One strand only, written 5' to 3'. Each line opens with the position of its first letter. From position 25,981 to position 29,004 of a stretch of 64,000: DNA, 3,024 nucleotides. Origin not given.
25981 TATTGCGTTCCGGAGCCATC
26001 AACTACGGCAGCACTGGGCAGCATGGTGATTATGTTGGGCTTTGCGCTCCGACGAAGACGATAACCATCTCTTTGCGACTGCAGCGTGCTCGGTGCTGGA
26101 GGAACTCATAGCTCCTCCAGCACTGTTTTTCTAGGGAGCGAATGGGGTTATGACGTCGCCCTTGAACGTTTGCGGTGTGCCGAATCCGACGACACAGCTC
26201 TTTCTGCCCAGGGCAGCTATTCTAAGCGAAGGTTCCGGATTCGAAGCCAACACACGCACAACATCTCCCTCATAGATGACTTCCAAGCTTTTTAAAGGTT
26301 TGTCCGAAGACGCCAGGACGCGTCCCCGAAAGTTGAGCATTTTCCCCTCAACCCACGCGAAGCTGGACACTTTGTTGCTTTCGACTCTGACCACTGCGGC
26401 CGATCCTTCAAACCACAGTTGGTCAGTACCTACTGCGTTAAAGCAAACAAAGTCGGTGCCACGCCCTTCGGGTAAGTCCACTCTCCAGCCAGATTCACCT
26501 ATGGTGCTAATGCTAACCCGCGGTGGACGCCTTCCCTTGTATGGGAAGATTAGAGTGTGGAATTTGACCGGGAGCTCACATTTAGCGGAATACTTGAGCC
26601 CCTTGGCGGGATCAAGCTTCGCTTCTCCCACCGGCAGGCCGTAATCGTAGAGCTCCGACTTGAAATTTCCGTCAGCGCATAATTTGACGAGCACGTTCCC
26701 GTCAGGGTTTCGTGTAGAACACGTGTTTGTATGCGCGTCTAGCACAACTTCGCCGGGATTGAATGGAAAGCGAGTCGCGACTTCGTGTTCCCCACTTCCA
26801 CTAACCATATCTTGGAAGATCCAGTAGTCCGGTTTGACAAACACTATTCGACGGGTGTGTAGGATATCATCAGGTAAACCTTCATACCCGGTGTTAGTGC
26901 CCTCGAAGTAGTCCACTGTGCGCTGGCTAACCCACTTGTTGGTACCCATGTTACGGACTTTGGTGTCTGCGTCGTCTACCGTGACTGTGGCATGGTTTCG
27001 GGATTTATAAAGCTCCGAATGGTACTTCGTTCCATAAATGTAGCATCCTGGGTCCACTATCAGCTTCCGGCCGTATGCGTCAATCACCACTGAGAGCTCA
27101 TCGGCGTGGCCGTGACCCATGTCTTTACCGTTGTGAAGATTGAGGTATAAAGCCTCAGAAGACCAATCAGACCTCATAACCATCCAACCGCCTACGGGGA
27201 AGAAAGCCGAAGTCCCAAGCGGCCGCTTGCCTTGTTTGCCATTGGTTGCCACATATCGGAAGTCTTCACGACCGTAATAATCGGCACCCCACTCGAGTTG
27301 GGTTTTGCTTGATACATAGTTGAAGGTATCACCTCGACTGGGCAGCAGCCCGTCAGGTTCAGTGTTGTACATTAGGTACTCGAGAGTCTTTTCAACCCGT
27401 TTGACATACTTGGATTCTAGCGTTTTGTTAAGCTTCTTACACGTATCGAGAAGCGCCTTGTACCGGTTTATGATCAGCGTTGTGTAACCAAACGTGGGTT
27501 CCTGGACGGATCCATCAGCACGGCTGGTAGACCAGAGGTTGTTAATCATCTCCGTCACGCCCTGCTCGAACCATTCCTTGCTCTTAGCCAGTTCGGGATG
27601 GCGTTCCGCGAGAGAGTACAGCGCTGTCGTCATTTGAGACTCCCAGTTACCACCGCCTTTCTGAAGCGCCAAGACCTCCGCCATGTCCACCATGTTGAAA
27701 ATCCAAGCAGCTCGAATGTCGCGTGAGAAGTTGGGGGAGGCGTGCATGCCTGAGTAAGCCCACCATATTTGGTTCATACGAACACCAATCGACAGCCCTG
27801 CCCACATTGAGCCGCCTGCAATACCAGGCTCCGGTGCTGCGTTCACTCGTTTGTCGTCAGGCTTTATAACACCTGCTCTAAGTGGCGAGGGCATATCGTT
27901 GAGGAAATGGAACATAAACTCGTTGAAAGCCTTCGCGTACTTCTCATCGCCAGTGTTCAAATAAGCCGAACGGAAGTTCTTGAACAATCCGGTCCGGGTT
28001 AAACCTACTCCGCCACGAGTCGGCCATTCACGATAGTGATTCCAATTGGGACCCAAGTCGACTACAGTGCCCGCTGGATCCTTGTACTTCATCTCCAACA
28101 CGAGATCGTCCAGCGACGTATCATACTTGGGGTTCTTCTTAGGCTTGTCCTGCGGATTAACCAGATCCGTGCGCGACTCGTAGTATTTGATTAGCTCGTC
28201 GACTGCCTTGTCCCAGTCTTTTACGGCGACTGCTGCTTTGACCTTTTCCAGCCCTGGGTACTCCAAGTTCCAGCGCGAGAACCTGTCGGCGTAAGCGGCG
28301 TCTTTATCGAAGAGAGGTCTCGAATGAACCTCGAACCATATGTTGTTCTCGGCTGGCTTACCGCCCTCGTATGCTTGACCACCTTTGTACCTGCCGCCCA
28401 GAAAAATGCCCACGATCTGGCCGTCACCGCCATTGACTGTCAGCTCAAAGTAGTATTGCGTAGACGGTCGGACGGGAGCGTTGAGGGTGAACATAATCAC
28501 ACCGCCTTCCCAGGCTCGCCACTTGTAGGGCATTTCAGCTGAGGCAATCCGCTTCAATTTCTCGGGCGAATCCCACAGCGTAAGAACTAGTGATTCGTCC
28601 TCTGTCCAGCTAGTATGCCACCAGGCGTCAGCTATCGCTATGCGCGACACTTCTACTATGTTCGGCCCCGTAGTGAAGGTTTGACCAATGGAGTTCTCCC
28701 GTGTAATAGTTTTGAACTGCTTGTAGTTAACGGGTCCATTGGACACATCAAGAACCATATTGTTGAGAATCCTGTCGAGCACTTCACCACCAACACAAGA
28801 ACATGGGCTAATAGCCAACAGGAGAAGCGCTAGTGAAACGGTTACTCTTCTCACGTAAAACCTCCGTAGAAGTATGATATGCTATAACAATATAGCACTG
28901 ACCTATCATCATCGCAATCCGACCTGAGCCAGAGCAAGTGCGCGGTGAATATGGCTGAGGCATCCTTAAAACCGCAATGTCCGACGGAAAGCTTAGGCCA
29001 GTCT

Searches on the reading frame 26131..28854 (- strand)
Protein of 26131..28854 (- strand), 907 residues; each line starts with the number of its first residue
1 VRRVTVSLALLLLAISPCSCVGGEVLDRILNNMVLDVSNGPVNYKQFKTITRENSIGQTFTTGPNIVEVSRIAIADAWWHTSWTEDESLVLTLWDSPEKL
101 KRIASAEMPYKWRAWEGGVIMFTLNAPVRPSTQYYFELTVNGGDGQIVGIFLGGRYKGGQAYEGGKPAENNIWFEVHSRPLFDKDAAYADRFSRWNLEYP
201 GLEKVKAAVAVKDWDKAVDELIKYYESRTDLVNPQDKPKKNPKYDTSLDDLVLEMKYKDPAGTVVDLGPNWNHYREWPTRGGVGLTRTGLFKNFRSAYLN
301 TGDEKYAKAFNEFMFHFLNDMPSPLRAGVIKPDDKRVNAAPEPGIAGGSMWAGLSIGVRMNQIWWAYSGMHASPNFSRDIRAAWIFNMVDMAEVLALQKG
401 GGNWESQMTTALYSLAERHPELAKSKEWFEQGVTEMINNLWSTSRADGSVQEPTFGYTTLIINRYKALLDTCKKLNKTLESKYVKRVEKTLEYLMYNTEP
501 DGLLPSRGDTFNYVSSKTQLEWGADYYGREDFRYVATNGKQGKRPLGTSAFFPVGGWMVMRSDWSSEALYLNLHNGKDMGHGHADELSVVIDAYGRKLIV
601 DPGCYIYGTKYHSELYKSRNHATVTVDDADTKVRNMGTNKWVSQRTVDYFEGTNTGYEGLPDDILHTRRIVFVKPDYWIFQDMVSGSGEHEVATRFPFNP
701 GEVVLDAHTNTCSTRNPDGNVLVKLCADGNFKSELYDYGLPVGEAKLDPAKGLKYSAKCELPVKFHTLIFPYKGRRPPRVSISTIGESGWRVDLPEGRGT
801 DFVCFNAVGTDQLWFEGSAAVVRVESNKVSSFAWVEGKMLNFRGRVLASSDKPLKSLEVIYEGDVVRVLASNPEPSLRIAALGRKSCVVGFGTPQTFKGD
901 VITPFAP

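Call 26: search_protein_families(library=pfam, proteins=[window:26131-28854:-], max_evalue=0.001)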
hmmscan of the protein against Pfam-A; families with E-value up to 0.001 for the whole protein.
window:26131-28854:- (907 aa): 2 families
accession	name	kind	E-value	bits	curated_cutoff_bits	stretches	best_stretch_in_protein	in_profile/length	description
PF16889.11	Hepar_II_III_N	-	4.7e-33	115.4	22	1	192-514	2-317/340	Heparinase II/III N-terminus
PF07940.18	Hepar_II_III_C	-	1.8e-24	87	24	1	546-781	3-235/237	Heparinase II/III-like, C-terminal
